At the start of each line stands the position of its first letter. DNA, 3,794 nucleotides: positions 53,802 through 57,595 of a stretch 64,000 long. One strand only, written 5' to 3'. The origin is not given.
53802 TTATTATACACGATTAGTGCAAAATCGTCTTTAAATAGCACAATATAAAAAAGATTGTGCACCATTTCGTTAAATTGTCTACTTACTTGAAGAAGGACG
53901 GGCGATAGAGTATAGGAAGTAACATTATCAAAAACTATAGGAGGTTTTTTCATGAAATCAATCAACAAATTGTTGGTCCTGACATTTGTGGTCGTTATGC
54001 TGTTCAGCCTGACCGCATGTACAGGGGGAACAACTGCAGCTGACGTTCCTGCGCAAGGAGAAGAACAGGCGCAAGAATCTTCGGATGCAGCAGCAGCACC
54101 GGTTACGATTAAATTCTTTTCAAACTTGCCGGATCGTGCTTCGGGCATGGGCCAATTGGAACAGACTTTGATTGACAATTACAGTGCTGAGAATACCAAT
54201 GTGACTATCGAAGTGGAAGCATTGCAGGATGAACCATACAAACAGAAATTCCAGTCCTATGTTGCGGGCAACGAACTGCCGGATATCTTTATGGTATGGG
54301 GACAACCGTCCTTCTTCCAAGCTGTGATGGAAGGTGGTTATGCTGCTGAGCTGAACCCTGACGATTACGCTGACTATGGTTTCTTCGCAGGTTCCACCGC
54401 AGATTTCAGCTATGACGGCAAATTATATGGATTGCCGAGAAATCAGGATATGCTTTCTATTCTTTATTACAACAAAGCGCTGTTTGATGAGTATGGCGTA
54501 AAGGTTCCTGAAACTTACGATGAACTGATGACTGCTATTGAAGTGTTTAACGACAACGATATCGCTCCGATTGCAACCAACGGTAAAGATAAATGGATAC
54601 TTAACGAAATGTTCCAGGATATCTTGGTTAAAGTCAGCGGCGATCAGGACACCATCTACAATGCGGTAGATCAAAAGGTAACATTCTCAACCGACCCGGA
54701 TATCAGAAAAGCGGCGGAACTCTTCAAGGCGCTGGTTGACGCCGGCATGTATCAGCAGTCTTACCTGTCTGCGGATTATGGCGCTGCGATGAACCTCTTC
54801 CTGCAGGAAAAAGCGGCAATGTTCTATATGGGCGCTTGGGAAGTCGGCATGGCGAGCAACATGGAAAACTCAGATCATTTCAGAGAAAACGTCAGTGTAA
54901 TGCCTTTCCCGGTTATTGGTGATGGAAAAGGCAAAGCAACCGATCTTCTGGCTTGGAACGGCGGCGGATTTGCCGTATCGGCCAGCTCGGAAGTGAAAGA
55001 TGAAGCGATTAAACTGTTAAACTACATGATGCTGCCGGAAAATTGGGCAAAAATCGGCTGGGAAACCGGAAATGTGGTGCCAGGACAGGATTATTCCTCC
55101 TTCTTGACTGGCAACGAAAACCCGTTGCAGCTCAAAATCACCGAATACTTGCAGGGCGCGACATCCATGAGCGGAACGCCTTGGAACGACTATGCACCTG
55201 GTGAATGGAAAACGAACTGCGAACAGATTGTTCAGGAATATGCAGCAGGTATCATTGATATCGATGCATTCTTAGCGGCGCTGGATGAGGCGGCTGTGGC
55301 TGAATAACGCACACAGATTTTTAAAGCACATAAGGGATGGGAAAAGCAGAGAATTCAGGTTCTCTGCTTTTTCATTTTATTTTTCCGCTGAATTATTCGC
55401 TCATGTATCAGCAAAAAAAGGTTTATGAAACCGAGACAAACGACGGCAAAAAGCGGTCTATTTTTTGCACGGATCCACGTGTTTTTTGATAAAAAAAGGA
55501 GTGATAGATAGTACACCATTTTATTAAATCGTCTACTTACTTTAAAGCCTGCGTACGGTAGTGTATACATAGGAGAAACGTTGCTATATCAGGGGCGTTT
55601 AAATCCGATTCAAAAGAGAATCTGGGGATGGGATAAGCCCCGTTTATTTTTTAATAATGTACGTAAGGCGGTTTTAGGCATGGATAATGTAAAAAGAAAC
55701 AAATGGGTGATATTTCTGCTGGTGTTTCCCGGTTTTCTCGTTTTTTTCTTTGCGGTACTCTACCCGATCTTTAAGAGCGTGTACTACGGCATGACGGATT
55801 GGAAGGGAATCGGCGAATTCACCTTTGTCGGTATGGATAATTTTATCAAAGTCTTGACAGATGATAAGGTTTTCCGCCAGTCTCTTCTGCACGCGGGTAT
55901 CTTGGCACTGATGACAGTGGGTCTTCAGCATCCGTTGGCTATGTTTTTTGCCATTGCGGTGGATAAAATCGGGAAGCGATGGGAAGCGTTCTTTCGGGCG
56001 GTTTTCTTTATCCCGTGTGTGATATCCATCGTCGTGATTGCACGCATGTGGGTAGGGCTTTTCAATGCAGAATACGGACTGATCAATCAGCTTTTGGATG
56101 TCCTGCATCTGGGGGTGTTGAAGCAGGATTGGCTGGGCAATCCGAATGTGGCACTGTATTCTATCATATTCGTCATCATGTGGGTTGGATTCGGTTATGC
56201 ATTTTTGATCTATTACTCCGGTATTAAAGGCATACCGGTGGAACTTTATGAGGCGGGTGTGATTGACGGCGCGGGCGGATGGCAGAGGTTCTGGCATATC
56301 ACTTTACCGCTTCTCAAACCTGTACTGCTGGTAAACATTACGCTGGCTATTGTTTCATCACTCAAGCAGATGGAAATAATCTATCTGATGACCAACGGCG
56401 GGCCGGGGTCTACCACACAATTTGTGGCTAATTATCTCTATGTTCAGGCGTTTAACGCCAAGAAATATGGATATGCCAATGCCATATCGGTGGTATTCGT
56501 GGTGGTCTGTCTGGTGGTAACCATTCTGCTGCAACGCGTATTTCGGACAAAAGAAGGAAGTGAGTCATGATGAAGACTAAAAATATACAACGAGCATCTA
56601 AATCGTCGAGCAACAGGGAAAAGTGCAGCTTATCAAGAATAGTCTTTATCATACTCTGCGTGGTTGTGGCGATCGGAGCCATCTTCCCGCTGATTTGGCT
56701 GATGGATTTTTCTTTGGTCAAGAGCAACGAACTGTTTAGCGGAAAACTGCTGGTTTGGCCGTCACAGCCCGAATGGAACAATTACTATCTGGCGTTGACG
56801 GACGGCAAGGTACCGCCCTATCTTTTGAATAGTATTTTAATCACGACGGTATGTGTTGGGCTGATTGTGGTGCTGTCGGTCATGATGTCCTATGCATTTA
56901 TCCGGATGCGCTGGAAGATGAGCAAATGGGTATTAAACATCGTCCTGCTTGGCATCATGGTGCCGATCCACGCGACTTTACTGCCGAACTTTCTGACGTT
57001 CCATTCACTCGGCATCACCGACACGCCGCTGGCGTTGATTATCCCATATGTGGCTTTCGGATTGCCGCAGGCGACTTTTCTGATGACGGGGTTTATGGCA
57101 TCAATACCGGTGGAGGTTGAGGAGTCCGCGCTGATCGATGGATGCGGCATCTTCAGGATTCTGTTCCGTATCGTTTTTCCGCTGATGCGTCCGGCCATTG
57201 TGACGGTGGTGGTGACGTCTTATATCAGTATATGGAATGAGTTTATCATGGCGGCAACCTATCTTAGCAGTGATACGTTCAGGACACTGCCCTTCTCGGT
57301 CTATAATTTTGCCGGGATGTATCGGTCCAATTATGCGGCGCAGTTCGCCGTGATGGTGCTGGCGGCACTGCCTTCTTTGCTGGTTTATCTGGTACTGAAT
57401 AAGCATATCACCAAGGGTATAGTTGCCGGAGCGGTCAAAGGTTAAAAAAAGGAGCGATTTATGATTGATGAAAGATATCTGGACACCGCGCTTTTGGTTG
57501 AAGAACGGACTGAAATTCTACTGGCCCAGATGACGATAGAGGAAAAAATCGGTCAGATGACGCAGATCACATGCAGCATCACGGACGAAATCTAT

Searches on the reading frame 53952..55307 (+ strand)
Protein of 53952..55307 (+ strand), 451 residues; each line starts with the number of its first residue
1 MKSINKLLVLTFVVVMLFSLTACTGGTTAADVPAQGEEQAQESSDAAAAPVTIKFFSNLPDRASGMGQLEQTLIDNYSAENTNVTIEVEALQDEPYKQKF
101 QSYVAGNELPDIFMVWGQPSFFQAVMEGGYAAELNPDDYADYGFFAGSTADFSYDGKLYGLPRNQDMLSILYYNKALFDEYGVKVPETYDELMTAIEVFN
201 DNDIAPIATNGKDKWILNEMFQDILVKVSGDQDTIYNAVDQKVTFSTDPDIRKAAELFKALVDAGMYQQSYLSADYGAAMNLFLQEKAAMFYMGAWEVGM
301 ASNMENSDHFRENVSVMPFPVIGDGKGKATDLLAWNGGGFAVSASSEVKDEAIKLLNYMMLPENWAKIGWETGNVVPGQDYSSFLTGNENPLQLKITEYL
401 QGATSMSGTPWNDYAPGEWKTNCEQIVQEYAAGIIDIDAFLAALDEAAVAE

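Call 46: search_protein_families(library=pfam, proteins=[window:53952-55307:+], max_evalue=0.0001)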
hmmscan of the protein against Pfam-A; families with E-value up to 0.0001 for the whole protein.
window:53952-55307:+ (451 aa): 2 families
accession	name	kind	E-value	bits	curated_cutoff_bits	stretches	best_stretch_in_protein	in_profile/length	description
PF01547.30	SBP_bac_1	-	3.7e-32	113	26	1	71-363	11-304/307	Bacterial extracellular solute-binding protein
PF13416.11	SBP_bac_8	-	2.2e-29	103.6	27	1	73-377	2-260/279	Bacterial extracellular solute-binding protein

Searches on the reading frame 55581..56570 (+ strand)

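Call 46: search_protein_families(library=pfam, proteins=[window:55581-56570:+], max_evalue=0.0001)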
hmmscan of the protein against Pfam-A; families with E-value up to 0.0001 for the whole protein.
window:55581-56570:+ (329 aa): 1 family
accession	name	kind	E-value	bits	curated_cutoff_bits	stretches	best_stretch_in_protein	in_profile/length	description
PF00528.27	BPD_transp_1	-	1.1e-21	77.9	26.4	1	120-320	5-178/184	Binding-protein-dependent transport system inner membrane component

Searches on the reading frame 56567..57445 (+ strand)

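Call 46: search_protein_families(library=pfam, proteins=[window:56567-57445:+], max_evalue=0.0001)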
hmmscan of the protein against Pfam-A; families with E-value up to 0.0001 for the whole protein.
window:56567-57445:+ (292 aa): 1 family
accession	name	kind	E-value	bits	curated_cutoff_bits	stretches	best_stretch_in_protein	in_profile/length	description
PF00528.27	BPD_transp_1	-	1.2e-16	61.4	26.4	1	101-284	2-181/184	Binding-protein-dependent transport system inner membrane component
